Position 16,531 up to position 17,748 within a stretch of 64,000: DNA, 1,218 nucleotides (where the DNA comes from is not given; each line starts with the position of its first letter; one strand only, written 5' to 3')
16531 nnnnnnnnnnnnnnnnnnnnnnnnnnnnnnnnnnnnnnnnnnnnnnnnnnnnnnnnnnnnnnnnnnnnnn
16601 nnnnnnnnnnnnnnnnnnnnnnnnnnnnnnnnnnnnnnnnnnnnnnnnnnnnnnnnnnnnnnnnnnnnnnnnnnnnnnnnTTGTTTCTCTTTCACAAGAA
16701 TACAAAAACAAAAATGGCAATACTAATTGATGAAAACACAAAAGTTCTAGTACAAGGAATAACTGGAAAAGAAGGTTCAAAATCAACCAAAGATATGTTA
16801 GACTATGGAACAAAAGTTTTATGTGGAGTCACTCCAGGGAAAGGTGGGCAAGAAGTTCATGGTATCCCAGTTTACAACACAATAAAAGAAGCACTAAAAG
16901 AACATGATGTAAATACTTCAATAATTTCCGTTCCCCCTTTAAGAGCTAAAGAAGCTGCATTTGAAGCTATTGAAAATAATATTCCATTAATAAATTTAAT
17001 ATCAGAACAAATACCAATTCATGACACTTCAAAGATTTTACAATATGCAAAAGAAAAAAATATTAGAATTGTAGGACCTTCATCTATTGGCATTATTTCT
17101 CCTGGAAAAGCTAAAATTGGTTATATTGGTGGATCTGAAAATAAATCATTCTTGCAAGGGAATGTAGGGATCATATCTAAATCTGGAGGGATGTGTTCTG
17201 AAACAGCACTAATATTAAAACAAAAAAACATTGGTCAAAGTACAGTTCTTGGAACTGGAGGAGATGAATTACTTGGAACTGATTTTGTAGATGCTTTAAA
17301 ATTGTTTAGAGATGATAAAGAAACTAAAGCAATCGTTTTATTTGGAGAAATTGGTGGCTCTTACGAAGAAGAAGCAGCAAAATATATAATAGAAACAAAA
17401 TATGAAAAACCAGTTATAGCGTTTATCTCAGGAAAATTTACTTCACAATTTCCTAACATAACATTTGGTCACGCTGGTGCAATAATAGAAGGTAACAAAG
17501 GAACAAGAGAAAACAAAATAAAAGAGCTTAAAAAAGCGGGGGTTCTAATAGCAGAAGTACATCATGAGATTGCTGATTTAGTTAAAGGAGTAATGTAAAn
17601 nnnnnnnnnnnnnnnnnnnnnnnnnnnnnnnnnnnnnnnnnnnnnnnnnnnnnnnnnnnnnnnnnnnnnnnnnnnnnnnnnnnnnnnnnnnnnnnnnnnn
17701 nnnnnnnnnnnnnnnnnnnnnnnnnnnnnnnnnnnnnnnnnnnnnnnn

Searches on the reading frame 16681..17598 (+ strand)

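Call 20: search_protein_families(library=pfam, proteins=[window:16681-17598:+], max_evalue=0.0001)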
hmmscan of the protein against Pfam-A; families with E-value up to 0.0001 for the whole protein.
window:16681-17598:+ (305 aa): 4 families
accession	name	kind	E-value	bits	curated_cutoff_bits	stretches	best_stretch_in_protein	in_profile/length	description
PF02629.25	CoA_binding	-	1.1e-26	93.9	22.3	1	17-109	1-96/97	CoA binding domain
PF00549.24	Ligase_CoA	-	2.5e-19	70.1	24.5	1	165-288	1-127/128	CoA-ligase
PF13607.11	Succ_CoA_lig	-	4e-12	46.5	27.4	1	159-302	1-136/138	Succinyl-CoA ligase like flavodoxin domain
PF13380.12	CoA_binding_2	-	9.6e-08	32.9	22.8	1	29-139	13-114/116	CoA binding domain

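Call 65: search_protein_families(library=ncbifam, proteins=[window:16681-17598:+], max_evalue=1e-8)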
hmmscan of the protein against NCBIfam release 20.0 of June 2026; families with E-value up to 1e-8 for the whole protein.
window:16681-17598:+ (305 aa): 6 families
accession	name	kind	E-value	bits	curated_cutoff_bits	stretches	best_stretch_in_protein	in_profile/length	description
TIGR01019.1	sucCoAalpha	subfamily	1.4e-96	323.2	353.2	1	14-304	1-285/286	succinate--CoA ligase subunit alpha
NF004230.0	PRK05678.1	equivalog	4e-95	318.3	336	1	12-304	1-287/291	succinate--CoA ligase subunit alpha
TIGR02717.1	AcCoA-syn-alpha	equivalog_domain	2e-23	82.8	567.15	1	29-302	20-285/447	acetate--CoA ligase alpha subunit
NF045494.1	AcCoALig_Archglob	equivalog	1.1e-14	53.8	1200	1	56-302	263-499/665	acetate--CoA ligase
NF045493.1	HydDutCoALig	equivalog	3.7e-12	45.7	1300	1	118-300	113-288/698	4-hydroxybutyrate--CoA ligase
NF004760.0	PRK06091.1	subfamily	5.4e-12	45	433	1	69-254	109-293/555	acyl-CoA synthetase FdrA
